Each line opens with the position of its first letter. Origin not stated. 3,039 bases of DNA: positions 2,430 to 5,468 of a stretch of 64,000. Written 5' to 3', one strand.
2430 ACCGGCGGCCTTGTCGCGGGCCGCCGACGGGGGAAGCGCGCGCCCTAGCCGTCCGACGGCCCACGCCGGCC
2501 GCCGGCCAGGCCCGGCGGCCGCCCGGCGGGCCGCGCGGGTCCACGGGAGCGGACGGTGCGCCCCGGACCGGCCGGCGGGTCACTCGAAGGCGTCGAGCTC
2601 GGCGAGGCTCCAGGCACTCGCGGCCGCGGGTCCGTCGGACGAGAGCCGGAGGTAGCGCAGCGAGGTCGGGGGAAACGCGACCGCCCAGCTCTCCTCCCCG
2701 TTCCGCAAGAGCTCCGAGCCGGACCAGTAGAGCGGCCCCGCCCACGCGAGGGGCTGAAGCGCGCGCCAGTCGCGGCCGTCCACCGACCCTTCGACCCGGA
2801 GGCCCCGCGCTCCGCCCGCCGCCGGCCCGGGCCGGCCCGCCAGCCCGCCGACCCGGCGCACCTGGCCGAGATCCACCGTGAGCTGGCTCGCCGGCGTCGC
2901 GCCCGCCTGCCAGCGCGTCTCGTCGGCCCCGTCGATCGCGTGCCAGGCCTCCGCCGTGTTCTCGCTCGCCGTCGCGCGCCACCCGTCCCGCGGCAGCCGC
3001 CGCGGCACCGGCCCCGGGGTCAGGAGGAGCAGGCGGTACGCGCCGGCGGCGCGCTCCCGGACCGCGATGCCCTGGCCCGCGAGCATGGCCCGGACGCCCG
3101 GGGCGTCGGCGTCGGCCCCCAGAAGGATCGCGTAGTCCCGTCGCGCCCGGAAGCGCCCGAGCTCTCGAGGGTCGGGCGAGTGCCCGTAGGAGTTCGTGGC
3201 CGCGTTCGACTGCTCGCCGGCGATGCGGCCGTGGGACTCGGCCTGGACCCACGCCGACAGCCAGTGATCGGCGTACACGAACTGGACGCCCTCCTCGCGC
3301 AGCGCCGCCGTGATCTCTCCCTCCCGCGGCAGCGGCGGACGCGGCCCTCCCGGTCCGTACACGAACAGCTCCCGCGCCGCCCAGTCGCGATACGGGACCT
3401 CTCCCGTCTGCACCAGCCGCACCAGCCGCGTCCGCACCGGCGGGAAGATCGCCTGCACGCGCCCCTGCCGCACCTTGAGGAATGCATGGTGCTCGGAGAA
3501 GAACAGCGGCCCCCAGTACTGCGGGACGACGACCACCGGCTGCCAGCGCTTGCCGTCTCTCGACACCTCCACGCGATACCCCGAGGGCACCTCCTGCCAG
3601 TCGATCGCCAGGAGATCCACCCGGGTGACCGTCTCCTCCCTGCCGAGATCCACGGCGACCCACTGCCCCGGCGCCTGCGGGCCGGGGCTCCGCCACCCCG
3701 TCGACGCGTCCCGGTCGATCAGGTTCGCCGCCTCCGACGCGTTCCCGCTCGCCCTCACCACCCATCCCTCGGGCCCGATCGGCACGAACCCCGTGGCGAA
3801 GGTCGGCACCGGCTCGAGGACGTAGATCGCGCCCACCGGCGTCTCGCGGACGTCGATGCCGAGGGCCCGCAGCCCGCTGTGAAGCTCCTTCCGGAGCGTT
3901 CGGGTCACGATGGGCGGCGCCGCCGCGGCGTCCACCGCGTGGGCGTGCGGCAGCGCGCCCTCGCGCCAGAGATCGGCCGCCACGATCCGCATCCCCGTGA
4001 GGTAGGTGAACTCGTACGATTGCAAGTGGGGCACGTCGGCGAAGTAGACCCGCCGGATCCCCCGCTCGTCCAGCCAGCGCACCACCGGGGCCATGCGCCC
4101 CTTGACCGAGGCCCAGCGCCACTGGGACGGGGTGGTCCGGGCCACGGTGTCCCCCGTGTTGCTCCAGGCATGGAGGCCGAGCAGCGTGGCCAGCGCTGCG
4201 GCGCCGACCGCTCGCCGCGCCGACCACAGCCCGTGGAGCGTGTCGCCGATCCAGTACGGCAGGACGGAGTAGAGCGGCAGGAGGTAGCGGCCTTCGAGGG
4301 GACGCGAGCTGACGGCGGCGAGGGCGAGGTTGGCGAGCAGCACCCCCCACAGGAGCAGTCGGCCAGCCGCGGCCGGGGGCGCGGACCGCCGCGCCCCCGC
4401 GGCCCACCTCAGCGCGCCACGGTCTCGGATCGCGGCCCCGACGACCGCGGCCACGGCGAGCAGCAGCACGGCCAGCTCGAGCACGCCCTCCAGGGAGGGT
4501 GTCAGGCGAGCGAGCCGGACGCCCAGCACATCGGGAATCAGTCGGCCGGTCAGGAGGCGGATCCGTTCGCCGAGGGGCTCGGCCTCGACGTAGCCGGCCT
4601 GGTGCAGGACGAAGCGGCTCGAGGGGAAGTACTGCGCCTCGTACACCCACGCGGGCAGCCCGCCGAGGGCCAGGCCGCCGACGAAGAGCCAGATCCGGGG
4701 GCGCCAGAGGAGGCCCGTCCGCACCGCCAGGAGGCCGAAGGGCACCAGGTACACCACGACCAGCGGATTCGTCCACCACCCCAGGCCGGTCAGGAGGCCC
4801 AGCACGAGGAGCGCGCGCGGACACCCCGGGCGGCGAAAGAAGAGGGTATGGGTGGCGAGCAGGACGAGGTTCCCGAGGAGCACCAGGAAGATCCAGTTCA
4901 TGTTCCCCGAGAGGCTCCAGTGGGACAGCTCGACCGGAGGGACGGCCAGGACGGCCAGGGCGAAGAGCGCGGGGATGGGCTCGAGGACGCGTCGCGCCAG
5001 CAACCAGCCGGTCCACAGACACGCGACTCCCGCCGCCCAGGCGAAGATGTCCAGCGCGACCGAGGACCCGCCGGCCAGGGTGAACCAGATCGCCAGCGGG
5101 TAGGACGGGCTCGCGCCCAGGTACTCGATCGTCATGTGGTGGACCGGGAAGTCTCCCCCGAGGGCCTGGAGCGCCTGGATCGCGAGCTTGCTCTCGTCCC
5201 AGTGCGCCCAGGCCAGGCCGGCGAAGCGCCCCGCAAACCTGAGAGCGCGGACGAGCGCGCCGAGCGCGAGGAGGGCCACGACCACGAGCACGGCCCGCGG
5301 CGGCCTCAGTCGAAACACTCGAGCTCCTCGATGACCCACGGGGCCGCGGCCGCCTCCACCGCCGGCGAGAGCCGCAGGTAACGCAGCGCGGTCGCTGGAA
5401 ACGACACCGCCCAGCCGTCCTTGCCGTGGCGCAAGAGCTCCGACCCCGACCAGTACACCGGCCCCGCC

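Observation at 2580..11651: Three paralogous ArnT/PMT-like GT-C transferases, each fused to tandem F5/8 type C (discoidin) domains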

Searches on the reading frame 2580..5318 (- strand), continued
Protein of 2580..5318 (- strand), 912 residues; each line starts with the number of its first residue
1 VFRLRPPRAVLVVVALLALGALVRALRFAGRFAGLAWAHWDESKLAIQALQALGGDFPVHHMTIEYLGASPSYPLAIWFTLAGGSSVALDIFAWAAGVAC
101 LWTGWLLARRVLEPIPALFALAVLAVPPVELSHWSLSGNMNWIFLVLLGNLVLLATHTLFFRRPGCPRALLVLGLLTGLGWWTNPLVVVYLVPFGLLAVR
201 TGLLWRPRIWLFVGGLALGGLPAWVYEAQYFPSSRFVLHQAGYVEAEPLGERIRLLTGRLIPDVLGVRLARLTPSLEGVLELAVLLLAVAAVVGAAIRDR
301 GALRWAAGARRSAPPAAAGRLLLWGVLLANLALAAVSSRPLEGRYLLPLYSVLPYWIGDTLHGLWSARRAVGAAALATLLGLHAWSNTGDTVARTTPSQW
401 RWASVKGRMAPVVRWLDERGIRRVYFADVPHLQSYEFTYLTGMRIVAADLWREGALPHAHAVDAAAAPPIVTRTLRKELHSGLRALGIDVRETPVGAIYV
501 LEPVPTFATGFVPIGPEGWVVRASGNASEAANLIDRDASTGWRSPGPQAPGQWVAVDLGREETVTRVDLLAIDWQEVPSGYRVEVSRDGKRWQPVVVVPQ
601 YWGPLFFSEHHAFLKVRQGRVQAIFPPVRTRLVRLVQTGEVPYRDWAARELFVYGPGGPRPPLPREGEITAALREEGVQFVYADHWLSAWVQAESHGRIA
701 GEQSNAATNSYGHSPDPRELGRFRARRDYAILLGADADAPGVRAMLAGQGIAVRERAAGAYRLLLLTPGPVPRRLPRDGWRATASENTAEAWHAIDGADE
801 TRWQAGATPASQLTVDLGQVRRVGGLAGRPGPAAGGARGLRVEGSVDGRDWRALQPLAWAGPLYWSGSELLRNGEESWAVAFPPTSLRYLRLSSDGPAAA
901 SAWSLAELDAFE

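Call 66: search_protein_families(library=pfam, proteins=[L003:1668-3821:-, L003:3870-4271:-, L003:13635-18071:-, L023:6625-7812:+, L023:7972-9894:+, L023:12683-14074:+, L026:5963-8281:+, L026:8281-9723:+, L026:12845-14065:-, L007:12610-15441:+], max_evalue=0.001)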
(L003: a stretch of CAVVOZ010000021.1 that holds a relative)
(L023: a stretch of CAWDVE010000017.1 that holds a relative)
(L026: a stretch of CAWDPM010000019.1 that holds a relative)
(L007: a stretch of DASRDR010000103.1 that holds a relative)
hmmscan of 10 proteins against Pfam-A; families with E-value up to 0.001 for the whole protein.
L003:1668-3821:- (717 aa): 5 families
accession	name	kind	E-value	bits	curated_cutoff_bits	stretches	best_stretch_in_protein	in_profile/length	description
PF13561.12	adh_short_C2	-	5.2e-52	177.2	27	1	464-711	3-235/236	Enoyl-(Acyl carrier protein) reductase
PF00106.31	adh_short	-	3.3e-47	160.9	26.6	1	456-640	1-182/195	short chain dehydrogenase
PF00596.27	Aldolase_II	-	5.9e-24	85.4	22.2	1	35-231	2-180/183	Class II Aldolase and Adducin N-terminal domain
PF08659.16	KR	-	1.5e-09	38.5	22.6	1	458-574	3-121/180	KR domain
PF01370.27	Epimerase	-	4.3e-05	23.5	20.9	1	458-644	1-183/240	NAD dependent epimerase/dehydratase family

L003:3870-4271:- (133 aa): 1 family
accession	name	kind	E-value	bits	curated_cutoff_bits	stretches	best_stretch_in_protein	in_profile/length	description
PF19492.4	DUF6027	-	6.5e-36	124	25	1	14-128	15-129/134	Family of unknown function (DUF6027)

L003:13635-18071:- (1478 aa): 19 families
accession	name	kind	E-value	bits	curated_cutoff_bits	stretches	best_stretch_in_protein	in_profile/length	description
PF00158.32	Sigma54_activat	-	4.1e-60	202.7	20.2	1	14-179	8-167/168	Sigma-54 interaction domain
PF13191.12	AAA_16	-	1.3e-26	94.6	32.6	2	542-726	1-166/167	AAA ATPase domain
PF25601.1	AAA_lid_14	-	8.6e-22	77.2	27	1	185-254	1-70/87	AAA+ ATPase lid domain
PF14532.12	Sigma54_activ_2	-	3.7e-17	63.3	25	1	8-184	1-138/138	Sigma-54 interaction domain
PF13424.12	TPR_12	-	7e-17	61.8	30.1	2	1198-1264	6-77/77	Tetratricopeptide repeat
PF02954.25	HTH_8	-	2.1e-14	53.4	22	1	286-321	6-41/42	Bacterial regulatory protein, Fis family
PF13401.12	AAA_22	-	1.8e-07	31.9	27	1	565-729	5-123/130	AAA domain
PF07719.23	TPR_2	-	8e-07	29.2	27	0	1201-1223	7-29/34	Tetratricopeptide repeat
PF13556.12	HTH_30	-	1.2e-06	28.6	27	1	296-321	10-35/59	PucR C-terminal helix-turn-helix domain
PF13374.12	TPR_10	-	2.1e-06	28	27.5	0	1199-1225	6-32/42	Tetratricopeptide repeat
PF14559.12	TPR_19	-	1.5e-05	25.7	25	1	1208-1265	4-58/68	Tetratricopeptide repeat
PF13176.12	TPR_7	-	3.2e-05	24.1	27.9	0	1237-1268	4-35/36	Tetratricopeptide repeat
PF13384.12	HTH_23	-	4.6e-05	23.5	24.6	1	285-316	5-35/50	Homeodomain-like domain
PF07728.20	AAA_5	-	6.5e-05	23.4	22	0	36-141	1-104/139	AAA domain (dynein-related subfamily)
PF05729.18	NACHT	-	7.5e-05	23.1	26.7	0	567-612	2-48/167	NACHT domain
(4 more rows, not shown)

L023:6625-7812:+ (395 aa): 4 families
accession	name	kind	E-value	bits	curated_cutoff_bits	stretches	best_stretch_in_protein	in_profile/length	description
PF01408.29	GFO_IDH_MocA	-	3.6e-20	73.3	24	1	8-105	1-96/120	Oxidoreductase family, NAD-binding Rossmann fold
PF22725.1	GFO_IDH_MocA_C3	-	9.6e-07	29.3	27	1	153-295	2-122/124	GFO/IDH/MocA C-terminal domain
PF03447.22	NAD_binding_3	-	0.00033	21.8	24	1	11-100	3-87/116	Homoserine dehydrogenase, NAD binding domain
PF02894.22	GFO_IDH_MocA_C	-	0.00036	20.8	22.9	0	256-390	82-218/218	Oxidoreductase family, C-terminal alpha/beta domain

L023:7972-9894:+ (640 aa): 2 families
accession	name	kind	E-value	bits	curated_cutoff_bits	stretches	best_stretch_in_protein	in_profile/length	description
PF01314.23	AFOR_C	-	5.1e-124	414.7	27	1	245-631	17-384/385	Aldehyde ferredoxin oxidoreductase, domains 2 & 3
PF02730.20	AFOR_N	-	7e-72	241.8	29.8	1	21-219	2-198/199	Aldehyde ferredoxin oxidoreductase, N-terminal domain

L023:12683-14074:+ (463 aa): 2 families
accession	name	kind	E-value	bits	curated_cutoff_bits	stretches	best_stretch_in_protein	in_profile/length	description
PF14535.12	AMP-binding_C_2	-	1.5e-27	96.1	25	1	363-459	1-96/96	AMP-binding enzyme C-terminal domain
PF00501.34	AMP-binding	-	4.1e-17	62.5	29.9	1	108-313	159-374/384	AMP-binding enzyme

L026:5963-8281:+ (772 aa): 3 families
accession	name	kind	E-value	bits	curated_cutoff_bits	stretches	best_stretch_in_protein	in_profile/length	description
PF00136.26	DNA_pol_B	-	6.1e-41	141.1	23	1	355-697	12-389/453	DNA polymerase family B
PF03104.25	DNA_pol_B_exo1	-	9.7e-14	51.8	23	1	184-281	140-241/242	DNA polymerase family B, exonuclease domain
PF03175.18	DNA_pol_B_2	-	7.2e-05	22.3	25.8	0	378-417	205-247/468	DNA polymerase type B, organellar and viral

L026:8281-9723:+ (480 aa): 2 families
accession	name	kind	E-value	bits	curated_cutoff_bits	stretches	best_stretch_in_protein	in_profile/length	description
PF01979.26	Amidohydro_1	-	3e-38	132.4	25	1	60-429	2-345/345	Amidohydrolase family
PF07969.17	Amidohydro_3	-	1.7e-14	54.6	29.7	1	105-430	152-472/472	Amidohydrolase family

L026:12845-14065:- (406 aa): 1 family
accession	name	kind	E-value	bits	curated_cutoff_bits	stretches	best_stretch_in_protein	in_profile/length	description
PF07690.21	MFS_1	-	8.2e-45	153.7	33.4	2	26-355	5-340/347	Major Facilitator Superfamily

L007:12610-15441:+ (943 aa): 1 family
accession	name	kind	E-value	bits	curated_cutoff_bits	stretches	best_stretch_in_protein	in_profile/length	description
PF00932.25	LTD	-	1.2e-13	51.8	34.3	1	109-187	5-76/109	Lamin Tail Domain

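Call 88: find_encoding_contigs(protein=P0001, flank=10000, max_places=4)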
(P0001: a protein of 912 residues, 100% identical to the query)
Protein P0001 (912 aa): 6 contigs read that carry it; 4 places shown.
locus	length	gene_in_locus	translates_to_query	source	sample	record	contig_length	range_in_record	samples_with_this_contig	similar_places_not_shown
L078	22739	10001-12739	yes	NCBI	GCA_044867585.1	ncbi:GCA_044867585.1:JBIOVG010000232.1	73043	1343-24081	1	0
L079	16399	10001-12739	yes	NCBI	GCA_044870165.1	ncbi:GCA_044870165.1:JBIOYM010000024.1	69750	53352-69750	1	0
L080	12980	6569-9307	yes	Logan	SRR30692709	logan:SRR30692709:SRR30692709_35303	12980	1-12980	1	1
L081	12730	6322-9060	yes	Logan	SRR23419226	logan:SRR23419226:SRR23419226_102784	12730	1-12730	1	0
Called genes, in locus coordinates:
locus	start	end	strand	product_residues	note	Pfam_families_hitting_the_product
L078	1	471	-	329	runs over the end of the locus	PF13641:Glyco_tranf_2_3, PF00535:Glycos_transf_2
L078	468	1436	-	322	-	PF03706:LPG_synthase_TM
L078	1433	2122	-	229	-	PF04307:YdjM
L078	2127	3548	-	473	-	PF00535:Glycos_transf_2, PF13641:Glyco_tranf_2_3, PF13489:Methyltransf_23, PF08241:Methyltransf_11, PF08242:Methyltransf_12, PF13649:Methyltransf_25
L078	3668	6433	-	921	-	PF00754:F5_F8_type_C, PF22633:F5_F8_type_C_2 (weak), PF00754:F5_F8_type_C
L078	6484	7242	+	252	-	PF00535:Glycos_transf_2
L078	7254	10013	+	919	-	PF00754:F5_F8_type_C, PF22633:F5_F8_type_C_2, PF00754:F5_F8_type_C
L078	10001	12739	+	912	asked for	PF00754:F5_F8_type_C, PF22633:F5_F8_type_C_2, PF00754:F5_F8_type_C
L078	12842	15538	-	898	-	PF09586:YfhO (weak)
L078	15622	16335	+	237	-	PF00535:Glycos_transf_2, PF13641:Glyco_tranf_2_3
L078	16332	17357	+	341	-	PF13489:Methyltransf_23, PF08241:Methyltransf_11, PF08242:Methyltransf_12, PF13649:Methyltransf_25, PF13847:Methyltransf_31, PF01209:Ubie_methyltran (faint)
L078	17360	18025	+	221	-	PF00583:Acetyltransf_1, PF13508:Acetyltransf_7, PF08445:FR47, PF13673:Acetyltransf_10 (weak)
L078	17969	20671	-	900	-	PF19830:DUF6311 (weak), PF15711:ILEI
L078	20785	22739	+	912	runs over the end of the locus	PF00754:F5_F8_type_C, PF22633:F5_F8_type_C_2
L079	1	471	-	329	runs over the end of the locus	PF13641:Glyco_tranf_2_3, PF00535:Glycos_transf_2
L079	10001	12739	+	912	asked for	PF00754:F5_F8_type_C, PF22633:F5_F8_type_C_2, PF00754:F5_F8_type_C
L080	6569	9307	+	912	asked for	PF00754:F5_F8_type_C, PF22633:F5_F8_type_C_2, PF00754:F5_F8_type_C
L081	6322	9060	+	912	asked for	PF00754:F5_F8_type_C, PF22633:F5_F8_type_C_2, PF00754:F5_F8_type_C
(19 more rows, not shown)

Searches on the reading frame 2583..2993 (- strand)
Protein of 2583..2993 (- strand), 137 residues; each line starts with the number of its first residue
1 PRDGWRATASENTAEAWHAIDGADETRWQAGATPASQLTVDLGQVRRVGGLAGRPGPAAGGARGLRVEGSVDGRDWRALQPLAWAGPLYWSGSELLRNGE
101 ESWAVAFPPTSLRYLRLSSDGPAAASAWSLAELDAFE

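Call 72: search_solved_structures(query=window:2583-2993:-, max_evalue=0.01, show_alignments=2)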
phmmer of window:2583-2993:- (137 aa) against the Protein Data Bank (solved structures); distinct sequences matched with E-value up to 0.01: 0.

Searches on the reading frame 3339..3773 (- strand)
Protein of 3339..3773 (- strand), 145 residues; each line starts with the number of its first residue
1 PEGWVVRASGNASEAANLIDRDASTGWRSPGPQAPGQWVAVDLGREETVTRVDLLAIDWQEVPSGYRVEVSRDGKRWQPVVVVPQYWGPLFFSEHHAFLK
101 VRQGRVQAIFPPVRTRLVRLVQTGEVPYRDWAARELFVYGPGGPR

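Call 71: search_solved_structures(query=window:3339-3773:-, max_evalue=0.01, show_alignments=2)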
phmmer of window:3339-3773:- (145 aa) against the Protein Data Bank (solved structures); distinct sequences matched with E-value up to 0.01: 19.
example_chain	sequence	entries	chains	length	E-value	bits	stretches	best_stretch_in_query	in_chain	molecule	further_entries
4a42_A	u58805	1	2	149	1.8e-05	27.8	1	6-81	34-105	ALPHA-N-ACETYLGLUCOSAMINIDASE FAMILY PROTEIN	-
2jd9_A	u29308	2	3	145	7.8e-05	25.7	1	14-81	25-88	YECBM32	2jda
2rv9_A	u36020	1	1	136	0.00023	24.2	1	10-74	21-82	Glucanase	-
4zxe_A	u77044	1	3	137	0.00023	24.2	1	10-74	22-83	Glucanase/Chitosanase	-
4zy9_A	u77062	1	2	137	0.00023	24.2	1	10-74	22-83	Glucanase/chitosanase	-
2orx_A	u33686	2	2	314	0.00024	24.1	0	25-78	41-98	Neuropilin-1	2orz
8c5g_A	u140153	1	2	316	0.00044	23.3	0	24-120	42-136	Neuropilin-1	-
9s56_A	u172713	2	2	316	0.00044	23.3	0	24-120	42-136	Neuropilin-1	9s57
9eou_A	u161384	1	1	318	0.00045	23.2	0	24-120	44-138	Neuropilin-1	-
2qqi_A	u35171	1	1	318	0.00045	23.2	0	24-120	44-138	Neuropilin-1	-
4zz5_A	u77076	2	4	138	0.0007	22.6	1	14-74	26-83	Glucanase/chitosanase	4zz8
5zu6_A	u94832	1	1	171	0.00072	22.6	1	13-82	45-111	CBM32 domain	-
2rva_A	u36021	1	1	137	0.00077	22.5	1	14-74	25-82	Glucanase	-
7m0r_E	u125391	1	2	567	0.0014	21.6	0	25-77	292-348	Neuropilin-1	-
2qqm_A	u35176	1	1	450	0.0015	21.6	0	24-120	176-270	Neuropilin-1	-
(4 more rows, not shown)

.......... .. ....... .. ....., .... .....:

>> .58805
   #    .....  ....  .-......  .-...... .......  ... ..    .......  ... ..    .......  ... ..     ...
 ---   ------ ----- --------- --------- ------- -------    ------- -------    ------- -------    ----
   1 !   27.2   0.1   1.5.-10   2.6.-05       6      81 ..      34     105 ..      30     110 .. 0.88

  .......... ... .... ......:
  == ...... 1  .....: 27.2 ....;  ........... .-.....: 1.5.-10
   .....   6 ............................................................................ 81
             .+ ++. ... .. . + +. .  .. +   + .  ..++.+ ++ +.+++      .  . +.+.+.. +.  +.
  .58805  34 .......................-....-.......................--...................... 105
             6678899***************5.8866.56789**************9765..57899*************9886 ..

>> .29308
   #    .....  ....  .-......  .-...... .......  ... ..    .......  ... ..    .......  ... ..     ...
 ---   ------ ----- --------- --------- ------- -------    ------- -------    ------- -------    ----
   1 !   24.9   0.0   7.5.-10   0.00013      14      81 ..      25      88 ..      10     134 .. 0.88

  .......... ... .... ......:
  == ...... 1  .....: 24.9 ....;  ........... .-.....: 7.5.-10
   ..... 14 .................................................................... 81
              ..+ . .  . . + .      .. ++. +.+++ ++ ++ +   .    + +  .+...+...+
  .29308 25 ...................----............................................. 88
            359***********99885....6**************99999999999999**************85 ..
